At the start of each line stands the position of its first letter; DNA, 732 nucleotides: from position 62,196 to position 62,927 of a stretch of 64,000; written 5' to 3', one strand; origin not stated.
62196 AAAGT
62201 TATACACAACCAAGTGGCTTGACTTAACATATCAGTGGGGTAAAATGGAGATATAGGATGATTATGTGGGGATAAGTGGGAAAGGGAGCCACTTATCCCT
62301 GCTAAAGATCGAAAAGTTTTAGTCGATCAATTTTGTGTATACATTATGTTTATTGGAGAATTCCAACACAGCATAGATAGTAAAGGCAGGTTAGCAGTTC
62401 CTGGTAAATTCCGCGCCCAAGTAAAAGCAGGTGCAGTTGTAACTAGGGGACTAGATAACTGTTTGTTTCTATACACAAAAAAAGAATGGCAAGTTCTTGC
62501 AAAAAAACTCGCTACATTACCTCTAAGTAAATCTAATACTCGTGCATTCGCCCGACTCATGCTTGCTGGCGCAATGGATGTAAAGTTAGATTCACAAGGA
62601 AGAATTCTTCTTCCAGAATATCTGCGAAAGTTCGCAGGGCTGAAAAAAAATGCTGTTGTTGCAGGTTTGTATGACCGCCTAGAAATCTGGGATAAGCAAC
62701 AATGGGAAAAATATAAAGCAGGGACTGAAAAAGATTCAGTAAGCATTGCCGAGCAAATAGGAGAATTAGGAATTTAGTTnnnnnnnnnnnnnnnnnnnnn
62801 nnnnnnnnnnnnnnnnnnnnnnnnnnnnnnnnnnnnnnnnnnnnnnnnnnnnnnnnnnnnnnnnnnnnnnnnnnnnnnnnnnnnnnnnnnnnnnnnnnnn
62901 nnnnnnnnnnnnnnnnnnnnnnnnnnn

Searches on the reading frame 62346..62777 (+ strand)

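Call 17: search_protein_families(library=pfam, proteins=[window:62346-62777:+], max_evalue=0.01)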
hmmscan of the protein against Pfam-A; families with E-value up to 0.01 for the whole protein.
window:62346-62777:+ (143 aa): 1 family
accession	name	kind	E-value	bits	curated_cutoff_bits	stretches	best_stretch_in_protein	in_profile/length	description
PF02381.23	MraZ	-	6.2e-41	138.7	23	2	72-131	1-60/72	MraZ protein, putative antitoxin-like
